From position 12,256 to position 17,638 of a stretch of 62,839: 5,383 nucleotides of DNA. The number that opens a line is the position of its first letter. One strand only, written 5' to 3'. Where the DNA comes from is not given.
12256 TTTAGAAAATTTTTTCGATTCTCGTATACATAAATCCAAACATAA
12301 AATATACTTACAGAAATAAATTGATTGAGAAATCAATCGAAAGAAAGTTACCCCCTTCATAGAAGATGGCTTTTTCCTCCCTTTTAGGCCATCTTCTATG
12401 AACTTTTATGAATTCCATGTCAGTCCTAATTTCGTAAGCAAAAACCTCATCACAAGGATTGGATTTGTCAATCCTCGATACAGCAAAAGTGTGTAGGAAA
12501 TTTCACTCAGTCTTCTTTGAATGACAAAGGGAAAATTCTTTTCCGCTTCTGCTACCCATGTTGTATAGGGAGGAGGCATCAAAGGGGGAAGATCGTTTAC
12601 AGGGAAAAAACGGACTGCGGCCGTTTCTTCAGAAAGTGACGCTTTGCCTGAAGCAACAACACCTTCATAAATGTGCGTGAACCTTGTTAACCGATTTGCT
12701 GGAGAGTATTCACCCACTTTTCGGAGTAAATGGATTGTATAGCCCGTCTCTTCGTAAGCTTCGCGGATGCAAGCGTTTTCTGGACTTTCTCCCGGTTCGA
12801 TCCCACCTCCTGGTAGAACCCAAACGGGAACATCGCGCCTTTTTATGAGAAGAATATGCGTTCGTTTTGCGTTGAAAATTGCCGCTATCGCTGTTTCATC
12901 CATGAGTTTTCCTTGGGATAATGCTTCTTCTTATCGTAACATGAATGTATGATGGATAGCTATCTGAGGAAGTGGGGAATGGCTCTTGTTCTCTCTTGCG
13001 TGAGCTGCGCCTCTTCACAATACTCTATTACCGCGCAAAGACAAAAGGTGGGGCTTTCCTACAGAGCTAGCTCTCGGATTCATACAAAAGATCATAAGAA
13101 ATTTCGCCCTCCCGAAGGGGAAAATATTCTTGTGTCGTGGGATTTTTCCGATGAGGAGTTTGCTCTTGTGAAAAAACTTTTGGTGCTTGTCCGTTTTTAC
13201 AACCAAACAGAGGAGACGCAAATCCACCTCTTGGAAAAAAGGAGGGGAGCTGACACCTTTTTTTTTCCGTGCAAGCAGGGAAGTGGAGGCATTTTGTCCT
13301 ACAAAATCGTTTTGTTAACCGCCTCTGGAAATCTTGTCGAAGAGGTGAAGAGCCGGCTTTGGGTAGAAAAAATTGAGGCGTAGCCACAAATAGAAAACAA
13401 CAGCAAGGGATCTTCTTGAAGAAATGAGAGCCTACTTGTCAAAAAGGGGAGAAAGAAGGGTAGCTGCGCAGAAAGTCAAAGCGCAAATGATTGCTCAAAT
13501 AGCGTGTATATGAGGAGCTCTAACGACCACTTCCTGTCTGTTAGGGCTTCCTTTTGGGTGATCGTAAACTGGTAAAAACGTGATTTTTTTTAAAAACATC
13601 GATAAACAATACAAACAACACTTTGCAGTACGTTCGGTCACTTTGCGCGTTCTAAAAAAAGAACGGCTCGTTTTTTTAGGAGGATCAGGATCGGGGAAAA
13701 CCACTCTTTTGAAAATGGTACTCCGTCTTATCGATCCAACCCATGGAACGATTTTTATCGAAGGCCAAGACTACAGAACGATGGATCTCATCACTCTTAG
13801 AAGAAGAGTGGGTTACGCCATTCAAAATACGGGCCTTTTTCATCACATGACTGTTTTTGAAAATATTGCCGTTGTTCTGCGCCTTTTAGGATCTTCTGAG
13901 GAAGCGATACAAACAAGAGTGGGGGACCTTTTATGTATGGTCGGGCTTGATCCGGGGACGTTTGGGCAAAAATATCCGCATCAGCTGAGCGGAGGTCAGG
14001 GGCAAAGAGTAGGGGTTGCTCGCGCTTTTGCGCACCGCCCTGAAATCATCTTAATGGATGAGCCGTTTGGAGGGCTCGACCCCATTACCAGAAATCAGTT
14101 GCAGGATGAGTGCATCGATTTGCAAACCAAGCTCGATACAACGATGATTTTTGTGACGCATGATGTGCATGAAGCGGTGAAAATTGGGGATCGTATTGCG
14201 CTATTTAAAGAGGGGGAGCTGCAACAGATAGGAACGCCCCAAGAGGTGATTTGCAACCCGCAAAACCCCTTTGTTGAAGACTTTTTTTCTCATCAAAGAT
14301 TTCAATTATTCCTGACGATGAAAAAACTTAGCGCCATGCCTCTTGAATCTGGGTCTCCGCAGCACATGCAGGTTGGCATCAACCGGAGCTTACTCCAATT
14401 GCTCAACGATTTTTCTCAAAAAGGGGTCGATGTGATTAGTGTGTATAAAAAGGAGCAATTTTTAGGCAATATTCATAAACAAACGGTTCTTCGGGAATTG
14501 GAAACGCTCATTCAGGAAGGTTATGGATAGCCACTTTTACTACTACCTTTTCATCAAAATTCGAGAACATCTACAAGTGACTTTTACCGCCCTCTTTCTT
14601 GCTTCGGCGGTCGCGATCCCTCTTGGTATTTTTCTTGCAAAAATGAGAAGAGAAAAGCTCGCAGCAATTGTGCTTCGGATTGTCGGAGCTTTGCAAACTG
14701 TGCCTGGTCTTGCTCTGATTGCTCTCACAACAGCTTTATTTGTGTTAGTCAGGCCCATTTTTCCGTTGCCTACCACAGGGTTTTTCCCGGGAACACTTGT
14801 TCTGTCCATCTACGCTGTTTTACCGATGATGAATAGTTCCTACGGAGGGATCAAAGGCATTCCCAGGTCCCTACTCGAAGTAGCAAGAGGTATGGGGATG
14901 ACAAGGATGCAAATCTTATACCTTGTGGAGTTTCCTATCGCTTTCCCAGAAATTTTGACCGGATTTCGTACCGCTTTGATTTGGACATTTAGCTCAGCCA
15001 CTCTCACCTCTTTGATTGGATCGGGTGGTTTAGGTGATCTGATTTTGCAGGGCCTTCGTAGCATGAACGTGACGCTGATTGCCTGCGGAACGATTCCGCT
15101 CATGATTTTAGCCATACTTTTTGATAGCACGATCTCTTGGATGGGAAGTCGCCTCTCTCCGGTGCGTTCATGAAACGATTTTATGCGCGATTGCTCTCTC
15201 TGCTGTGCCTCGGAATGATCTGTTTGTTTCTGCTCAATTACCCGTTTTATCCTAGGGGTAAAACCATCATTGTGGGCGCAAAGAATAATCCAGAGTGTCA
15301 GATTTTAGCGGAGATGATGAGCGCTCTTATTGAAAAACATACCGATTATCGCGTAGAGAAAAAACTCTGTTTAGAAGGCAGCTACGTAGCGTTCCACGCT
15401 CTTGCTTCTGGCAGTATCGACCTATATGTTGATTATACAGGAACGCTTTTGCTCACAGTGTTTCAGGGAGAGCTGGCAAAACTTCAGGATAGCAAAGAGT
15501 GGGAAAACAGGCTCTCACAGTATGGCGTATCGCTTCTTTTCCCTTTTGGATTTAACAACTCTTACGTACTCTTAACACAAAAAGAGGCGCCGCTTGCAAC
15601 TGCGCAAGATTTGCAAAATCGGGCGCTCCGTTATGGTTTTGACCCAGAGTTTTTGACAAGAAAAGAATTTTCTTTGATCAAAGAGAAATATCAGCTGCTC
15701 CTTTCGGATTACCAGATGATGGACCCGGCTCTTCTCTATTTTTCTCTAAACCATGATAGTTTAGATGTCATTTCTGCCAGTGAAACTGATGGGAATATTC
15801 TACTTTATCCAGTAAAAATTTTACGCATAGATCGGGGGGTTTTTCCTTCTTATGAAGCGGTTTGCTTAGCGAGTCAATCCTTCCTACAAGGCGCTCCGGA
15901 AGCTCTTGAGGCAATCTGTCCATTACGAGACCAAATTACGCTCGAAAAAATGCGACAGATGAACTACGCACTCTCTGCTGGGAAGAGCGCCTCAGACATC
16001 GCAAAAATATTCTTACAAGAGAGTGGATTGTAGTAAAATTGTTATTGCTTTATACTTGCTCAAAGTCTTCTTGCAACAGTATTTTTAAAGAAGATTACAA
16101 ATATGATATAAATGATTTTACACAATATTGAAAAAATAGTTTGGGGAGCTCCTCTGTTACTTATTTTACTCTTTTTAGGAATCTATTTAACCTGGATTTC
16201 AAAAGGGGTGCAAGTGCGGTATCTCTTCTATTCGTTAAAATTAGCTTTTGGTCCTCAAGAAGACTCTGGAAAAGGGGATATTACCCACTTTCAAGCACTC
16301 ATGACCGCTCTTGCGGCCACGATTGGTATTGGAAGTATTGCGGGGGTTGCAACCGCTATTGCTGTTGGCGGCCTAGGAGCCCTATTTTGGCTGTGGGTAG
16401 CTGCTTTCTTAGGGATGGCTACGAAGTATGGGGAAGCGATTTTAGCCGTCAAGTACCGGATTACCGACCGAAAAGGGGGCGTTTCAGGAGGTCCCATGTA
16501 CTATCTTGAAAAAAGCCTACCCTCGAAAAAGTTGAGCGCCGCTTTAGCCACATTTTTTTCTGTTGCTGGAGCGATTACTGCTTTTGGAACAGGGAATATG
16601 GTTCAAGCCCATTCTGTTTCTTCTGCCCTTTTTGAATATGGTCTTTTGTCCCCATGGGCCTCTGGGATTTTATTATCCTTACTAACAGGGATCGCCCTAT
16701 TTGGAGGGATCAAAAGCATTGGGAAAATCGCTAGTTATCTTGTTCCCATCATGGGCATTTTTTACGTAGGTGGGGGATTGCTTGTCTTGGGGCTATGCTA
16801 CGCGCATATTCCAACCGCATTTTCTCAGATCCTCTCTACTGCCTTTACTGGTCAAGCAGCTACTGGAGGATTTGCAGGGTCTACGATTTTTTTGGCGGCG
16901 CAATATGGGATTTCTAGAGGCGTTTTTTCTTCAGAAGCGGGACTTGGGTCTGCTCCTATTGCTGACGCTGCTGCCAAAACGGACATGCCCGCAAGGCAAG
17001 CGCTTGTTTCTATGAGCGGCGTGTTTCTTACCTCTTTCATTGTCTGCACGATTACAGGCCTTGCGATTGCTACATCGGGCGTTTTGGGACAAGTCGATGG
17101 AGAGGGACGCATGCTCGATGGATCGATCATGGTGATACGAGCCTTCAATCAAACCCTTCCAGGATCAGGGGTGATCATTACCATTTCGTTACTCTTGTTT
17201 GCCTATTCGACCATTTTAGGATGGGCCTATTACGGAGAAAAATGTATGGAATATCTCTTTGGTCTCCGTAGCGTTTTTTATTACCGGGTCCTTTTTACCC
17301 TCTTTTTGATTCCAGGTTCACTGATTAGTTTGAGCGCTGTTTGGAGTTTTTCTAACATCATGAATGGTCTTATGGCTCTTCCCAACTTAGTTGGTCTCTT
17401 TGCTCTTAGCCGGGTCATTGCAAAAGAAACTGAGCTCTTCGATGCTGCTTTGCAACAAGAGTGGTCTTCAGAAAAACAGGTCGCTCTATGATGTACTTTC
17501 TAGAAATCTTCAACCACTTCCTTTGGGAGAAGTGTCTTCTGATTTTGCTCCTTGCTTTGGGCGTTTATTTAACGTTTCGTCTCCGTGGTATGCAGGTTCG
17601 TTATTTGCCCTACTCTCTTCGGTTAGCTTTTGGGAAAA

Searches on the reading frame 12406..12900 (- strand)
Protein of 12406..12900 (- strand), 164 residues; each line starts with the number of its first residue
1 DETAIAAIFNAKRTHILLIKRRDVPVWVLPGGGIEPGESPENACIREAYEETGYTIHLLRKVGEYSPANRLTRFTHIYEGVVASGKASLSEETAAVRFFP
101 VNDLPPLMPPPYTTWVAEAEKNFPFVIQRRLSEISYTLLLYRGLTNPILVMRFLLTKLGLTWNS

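Call 16: search_protein_families(library=pfam, proteins=[window:12406-12900:-], max_evalue=0.001)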
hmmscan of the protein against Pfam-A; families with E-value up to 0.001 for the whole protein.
window:12406-12900:- (164 aa): 1 family
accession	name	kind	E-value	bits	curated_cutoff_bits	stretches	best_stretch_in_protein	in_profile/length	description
PF00293.34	NUDIX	-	9.7e-22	77.9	21.1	1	4-110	6-125/134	NUDIX domain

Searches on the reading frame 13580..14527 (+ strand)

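Call 16: search_protein_families(library=pfam, proteins=[window:13580-14527:+], max_evalue=0.001)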
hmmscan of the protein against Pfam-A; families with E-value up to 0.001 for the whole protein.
window:13580-14527:+ (316 aa): 2 families
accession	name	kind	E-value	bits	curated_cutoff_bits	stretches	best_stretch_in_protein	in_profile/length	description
PF00005.33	ABC_tran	-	2e-30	106.6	25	1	18-163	2-136/137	ABC transporter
PF13304.12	AAA_21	-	0.00037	21.1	27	0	31-59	3-26/304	AAA domain, putative AbiEii toxin, Type IV TA system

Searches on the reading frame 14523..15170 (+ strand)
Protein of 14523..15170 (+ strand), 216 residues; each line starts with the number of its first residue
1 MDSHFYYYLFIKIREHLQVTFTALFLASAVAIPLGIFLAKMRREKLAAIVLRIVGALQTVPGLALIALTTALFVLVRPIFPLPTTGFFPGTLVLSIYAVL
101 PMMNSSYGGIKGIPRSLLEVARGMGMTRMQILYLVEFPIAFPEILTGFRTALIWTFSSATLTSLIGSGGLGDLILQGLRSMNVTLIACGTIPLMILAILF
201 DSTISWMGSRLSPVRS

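Call 16: search_protein_families(library=pfam, proteins=[window:14523-15170:+], max_evalue=0.001)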
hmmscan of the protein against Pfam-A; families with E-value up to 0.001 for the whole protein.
window:14523-15170:+ (216 aa): 1 family
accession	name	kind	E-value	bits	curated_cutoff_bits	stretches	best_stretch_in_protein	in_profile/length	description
PF00528.27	BPD_transp_1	-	1e-23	84.5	26.4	1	31-210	1-181/184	Binding-protein-dependent transport system inner membrane component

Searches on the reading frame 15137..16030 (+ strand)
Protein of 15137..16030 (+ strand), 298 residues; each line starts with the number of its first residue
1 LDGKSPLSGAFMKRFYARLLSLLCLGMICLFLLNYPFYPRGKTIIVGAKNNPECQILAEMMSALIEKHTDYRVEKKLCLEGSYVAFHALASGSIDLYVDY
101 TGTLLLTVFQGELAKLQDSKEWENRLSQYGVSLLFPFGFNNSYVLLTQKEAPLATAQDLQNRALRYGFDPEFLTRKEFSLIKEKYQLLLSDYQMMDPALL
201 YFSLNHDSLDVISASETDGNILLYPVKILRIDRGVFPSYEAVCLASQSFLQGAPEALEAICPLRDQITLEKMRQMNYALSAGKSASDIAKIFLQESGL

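Call 16: search_protein_families(library=pfam, proteins=[window:15137-16030:+], max_evalue=0.001)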
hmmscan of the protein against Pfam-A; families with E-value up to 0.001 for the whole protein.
window:15137-16030:+ (298 aa): 1 family
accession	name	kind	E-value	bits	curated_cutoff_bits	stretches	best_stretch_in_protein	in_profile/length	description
PF04069.17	OpuAC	-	2.5e-35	122.8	21.2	1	42-295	1-257/257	Substrate binding domain of ABC-type glycine betaine transport system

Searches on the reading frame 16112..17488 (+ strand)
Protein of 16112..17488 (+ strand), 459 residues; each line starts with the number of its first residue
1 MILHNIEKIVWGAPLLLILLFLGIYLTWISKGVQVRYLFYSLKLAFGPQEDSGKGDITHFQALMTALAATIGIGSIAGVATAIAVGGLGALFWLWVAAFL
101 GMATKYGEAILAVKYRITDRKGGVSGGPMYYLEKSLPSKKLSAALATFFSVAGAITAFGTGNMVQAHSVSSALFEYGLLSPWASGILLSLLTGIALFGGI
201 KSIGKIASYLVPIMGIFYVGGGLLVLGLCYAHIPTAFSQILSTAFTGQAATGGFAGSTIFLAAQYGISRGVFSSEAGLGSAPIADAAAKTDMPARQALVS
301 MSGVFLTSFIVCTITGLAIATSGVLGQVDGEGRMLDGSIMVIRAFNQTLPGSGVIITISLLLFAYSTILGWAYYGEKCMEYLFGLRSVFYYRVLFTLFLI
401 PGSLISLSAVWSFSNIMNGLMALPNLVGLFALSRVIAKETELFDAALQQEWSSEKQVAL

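Call 16: search_protein_families(library=pfam, proteins=[window:16112-17488:+], max_evalue=0.001)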
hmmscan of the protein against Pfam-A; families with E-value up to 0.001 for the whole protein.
window:16112-17488:+ (459 aa): 1 family
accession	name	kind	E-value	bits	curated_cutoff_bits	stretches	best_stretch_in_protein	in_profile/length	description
PF01235.23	Na_Ala_symp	-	5e-122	408.4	24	1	50-450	6-386/392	Sodium:alanine symporter family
